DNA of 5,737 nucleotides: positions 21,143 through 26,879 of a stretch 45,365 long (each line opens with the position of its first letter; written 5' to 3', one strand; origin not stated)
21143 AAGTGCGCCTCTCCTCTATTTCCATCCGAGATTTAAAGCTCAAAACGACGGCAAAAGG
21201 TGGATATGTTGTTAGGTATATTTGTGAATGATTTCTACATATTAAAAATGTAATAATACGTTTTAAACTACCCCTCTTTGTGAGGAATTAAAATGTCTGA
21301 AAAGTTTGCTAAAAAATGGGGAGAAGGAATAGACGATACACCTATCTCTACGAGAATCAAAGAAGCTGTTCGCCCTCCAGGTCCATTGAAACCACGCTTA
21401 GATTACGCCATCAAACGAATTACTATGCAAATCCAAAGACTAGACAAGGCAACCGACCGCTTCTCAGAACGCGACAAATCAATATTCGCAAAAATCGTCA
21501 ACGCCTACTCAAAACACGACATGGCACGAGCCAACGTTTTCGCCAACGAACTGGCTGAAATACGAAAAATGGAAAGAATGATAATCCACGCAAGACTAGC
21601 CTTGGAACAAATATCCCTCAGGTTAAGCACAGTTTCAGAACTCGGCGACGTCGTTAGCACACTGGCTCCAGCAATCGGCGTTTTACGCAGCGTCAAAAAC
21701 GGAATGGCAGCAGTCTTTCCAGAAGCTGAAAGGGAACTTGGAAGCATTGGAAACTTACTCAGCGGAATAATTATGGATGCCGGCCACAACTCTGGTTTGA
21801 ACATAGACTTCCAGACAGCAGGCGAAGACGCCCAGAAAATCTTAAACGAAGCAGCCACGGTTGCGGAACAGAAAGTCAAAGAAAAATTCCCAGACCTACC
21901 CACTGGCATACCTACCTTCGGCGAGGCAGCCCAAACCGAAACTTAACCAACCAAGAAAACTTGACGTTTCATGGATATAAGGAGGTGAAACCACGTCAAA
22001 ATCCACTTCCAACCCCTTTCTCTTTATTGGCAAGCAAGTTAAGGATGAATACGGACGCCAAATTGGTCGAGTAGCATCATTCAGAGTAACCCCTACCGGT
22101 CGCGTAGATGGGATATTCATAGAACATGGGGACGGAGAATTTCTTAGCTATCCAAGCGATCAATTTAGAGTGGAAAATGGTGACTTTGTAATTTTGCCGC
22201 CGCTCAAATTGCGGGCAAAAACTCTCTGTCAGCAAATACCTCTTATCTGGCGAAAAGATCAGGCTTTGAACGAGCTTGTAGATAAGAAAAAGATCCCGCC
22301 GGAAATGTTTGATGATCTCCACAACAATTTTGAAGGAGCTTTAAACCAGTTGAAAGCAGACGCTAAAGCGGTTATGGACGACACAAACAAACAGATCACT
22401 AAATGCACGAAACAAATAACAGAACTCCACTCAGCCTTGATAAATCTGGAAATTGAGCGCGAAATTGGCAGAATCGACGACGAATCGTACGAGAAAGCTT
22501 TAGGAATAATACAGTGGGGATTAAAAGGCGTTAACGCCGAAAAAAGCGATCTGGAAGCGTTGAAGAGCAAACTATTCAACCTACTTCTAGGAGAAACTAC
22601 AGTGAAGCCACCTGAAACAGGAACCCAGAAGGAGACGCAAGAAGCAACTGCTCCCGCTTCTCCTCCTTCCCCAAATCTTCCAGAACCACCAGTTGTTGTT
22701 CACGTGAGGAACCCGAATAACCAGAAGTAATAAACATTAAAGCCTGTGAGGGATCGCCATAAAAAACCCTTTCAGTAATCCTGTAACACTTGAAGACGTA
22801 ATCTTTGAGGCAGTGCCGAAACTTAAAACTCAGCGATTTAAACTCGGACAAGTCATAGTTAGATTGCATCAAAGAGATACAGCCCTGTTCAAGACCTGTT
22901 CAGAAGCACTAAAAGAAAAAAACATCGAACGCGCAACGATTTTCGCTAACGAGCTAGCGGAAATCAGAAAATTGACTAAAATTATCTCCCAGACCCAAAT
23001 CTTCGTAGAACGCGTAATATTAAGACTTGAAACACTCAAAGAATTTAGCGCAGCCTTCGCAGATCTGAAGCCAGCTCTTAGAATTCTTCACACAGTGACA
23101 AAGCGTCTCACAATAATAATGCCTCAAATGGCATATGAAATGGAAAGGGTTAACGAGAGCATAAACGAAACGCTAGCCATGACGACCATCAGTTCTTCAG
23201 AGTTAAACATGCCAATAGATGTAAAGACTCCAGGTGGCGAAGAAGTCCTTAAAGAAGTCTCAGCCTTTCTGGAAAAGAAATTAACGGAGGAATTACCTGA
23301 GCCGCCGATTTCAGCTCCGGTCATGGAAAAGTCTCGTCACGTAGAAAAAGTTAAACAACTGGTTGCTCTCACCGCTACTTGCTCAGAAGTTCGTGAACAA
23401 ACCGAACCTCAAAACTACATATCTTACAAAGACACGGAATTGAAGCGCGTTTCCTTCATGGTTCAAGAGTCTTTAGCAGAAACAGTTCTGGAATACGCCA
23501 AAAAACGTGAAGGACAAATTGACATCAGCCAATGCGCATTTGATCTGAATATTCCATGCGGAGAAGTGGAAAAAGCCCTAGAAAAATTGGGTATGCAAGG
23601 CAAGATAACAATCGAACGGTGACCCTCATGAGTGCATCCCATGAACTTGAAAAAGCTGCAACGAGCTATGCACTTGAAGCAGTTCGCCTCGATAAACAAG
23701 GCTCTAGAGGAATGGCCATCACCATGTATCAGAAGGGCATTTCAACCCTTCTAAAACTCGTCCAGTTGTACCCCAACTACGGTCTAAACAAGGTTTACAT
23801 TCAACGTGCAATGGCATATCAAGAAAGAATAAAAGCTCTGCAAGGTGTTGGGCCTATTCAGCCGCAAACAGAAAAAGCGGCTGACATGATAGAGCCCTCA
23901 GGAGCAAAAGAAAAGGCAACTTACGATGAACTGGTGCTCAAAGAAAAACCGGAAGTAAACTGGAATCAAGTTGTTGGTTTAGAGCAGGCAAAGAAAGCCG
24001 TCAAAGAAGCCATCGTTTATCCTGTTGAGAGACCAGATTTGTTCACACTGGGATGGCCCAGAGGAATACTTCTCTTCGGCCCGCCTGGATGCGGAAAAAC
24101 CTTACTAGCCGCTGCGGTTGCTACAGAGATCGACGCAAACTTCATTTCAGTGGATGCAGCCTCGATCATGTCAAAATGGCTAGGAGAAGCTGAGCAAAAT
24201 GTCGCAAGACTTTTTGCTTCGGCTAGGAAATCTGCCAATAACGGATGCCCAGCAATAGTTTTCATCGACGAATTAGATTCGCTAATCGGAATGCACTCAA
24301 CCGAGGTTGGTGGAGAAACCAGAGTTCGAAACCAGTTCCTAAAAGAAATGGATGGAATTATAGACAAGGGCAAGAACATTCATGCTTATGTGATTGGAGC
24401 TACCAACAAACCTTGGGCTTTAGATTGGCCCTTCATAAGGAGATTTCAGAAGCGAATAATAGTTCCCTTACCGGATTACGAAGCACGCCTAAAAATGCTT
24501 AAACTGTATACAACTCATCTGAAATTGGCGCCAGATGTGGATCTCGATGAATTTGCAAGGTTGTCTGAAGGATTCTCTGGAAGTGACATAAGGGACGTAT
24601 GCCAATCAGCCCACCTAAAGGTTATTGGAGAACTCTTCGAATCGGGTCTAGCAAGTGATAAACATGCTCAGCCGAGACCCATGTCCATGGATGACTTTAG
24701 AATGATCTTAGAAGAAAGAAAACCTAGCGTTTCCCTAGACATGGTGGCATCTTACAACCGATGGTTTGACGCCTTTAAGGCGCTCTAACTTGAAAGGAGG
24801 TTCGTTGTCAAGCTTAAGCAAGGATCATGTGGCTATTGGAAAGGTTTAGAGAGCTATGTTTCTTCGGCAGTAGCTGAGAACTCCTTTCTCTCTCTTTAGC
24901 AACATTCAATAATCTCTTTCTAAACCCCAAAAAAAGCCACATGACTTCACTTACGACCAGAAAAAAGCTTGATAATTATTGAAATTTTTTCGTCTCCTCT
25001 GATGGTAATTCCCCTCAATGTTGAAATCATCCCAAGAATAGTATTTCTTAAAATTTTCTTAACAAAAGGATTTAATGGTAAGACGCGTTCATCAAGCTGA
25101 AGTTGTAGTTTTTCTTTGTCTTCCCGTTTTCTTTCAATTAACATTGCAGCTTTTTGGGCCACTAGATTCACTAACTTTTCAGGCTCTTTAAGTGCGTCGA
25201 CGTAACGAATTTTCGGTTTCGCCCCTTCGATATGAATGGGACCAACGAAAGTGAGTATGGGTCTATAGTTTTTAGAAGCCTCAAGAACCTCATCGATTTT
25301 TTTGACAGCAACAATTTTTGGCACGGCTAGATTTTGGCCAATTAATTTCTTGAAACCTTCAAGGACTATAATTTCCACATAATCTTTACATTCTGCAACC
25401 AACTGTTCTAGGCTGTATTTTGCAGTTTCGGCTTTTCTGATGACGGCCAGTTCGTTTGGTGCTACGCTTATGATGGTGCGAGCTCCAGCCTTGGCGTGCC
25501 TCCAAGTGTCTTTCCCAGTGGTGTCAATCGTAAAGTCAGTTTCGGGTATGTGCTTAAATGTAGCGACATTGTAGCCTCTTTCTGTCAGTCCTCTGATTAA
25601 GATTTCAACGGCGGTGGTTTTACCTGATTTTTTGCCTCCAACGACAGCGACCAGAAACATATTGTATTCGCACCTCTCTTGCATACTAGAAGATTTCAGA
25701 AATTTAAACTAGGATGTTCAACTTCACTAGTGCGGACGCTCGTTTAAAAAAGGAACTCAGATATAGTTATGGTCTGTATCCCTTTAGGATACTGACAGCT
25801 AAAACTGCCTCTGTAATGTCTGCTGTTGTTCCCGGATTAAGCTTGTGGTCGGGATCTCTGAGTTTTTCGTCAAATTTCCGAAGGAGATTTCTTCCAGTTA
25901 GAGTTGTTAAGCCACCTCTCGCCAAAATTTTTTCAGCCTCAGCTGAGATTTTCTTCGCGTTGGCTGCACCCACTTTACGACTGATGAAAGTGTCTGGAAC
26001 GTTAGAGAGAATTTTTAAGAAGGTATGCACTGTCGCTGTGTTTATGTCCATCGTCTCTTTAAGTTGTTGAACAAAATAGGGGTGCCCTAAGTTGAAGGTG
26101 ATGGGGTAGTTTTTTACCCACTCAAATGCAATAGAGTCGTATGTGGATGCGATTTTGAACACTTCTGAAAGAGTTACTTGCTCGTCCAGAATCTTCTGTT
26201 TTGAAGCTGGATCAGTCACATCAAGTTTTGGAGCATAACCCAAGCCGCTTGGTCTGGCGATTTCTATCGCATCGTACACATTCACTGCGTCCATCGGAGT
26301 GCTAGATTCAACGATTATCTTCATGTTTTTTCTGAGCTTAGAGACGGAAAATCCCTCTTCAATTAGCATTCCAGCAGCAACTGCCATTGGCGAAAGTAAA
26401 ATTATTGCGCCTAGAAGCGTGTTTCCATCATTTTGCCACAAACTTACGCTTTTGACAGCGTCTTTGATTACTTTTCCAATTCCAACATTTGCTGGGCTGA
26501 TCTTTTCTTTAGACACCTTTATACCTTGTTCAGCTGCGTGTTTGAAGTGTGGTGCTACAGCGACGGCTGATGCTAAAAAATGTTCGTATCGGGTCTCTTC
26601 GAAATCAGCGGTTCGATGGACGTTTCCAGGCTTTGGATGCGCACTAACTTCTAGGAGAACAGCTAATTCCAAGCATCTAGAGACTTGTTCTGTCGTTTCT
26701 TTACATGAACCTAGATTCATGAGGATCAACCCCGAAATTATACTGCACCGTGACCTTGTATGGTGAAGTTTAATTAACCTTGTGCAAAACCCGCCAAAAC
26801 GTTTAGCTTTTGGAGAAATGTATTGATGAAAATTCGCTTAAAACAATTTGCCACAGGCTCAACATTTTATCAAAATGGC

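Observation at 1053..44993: Dispersed alternating purine-pyrimidine GC palindrome (core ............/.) marking gene boundaries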

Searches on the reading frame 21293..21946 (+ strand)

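Call 47: search_protein_families(library=pfam, proteins=[window:21293-21946:+], max_evalue=0.01)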
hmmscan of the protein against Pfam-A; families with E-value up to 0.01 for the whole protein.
window:21293-21946:+ (217 aa): 1 family
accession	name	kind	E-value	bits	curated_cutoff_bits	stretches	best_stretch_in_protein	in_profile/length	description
PF03357.26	Snf7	-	1.1e-05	25.6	27.3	1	39-138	2-101/171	Snf7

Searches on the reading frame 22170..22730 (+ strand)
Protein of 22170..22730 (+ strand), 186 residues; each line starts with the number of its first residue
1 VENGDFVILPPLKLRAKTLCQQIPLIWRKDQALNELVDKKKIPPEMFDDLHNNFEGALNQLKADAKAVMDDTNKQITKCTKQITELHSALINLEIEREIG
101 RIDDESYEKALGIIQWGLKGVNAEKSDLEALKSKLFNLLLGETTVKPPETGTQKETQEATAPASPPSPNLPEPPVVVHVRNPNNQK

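Call 47: search_protein_families(library=pfam, proteins=[window:22170-22730:+], max_evalue=0.01)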
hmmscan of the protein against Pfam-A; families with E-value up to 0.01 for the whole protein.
window:22170-22730:+ (186 aa): 3 families
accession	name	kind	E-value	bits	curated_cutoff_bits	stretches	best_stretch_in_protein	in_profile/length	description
PF18822.6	CdvA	-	1.6e-12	48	30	1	30-146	3-119/123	CdvA-like coiled-coil domain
PF04513.17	Baculo_PEP_C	-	0.00035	21.1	38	1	42-93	63-111/140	Baculovirus polyhedron envelope protein, PEP, C terminus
PF00509.23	Hemagglutinin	-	0.0014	17.6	31.8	1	56-139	371-454/550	Haemagglutinin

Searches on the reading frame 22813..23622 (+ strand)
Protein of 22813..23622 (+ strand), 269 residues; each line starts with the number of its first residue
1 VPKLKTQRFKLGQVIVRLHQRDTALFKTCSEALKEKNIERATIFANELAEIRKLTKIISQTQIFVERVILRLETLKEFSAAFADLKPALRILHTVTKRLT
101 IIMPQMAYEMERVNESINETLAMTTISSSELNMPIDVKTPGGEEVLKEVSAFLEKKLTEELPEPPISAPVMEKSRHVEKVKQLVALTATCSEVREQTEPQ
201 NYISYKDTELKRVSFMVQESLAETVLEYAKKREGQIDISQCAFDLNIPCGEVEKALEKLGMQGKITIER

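Call 48: search_protein_families(library=pfam, proteins=[window:22813-23622:+], max_evalue=0.01)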
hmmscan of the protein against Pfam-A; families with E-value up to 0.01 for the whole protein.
window:22813-23622:+ (269 aa): 2 families
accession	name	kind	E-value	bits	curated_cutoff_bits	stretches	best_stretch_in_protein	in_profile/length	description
PF03357.26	Snf7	-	1.1e-05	25.6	27.3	1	2-163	4-165/171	Snf7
PF10158.14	LOH1CR12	-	0.0029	18.1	24.7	0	39-80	77-118/131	Tumour suppressor protein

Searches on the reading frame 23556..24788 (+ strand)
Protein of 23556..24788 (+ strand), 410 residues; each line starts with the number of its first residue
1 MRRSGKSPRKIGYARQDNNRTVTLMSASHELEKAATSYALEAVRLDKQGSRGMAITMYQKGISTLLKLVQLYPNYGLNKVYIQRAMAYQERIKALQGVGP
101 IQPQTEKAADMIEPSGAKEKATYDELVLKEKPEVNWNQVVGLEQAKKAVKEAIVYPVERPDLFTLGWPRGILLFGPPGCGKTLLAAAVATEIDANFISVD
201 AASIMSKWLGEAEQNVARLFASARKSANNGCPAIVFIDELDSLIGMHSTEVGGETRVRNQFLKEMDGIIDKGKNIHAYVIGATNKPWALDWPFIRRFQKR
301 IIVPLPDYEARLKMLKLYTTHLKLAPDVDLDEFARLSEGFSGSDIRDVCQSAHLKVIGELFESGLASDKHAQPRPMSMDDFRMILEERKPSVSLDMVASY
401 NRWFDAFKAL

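Call 8: search_protein_families(library=pfam, proteins=[window:23556-24788:+])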
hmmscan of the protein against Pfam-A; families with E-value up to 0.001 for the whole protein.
window:23556-24788:+ (410 aa): 10 families
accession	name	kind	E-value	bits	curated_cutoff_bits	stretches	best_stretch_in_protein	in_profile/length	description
PF00004.35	AAA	-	3.7e-35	121.7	21.2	1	171-305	1-131/131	ATPase family associated with various cellular activities (AAA)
PF17862.7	AAA_lid_3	-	2.9e-10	40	27.2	1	327-363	1-37/45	AAA+ lid domain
PF04212.24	MIT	-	2.5e-05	24.7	30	1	34-96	3-65/66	MIT (microtubule interacting and transport) domain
PF13173.12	AAA_14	-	4.3e-05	24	27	1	171-284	5-100/129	AAA domain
PF05496.18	RuvB_N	-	7.7e-05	22.9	27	1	171-204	36-69/159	Holliday junction DNA helicase RuvB P-loop domain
PF07724.20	AAA_2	-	0.00012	22.6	27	1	171-262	6-96/166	AAA domain (Cdc48 subfamily)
PF06068.19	TIP49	-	0.00027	20.6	23.8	1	134-213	21-97/347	TIP49 P-loop domain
PF13191.12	AAA_16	-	0.00038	21.4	32.6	0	168-241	24-103/167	AAA ATPase domain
PF13401.12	AAA_22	-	0.00048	20.9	27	0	171-205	8-45/130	AAA domain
PF23902.1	AAA_lid_PRS2_C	-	0.00061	20.3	34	0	309-347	2-40/73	PRS2 AAA+ lid C-terminal domain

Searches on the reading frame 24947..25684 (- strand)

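Call 8: search_protein_families(library=pfam, proteins=[window:24947-25684:-])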
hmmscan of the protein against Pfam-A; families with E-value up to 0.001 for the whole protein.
window:24947-25684:- (245 aa): 1 family
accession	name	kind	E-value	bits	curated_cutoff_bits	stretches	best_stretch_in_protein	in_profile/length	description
PF03205.20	MobB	-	1.5e-27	96.6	26.6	1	12-129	2-112/133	Molybdopterin guanine dinucleotide synthesis protein B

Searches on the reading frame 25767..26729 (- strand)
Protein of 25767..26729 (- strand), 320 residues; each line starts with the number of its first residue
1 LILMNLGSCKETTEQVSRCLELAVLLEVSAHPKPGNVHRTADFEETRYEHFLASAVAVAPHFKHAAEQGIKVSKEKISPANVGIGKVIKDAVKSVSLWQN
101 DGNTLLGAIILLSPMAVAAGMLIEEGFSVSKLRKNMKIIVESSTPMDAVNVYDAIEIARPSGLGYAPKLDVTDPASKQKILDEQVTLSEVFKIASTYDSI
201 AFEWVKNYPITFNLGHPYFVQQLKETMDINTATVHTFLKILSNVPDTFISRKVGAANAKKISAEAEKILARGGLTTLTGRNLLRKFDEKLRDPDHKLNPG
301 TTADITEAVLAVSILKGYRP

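Call 8: search_protein_families(library=pfam, proteins=[window:25767-26729:-])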
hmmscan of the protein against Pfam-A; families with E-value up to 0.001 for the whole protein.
window:25767-26729:- (320 aa): 1 family
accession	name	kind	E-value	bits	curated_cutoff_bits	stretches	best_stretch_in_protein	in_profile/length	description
PF01874.21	CitG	-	2.1e-72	244.6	27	1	18-312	2-283/284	ATP:dephospho-CoA triphosphoribosyl transferase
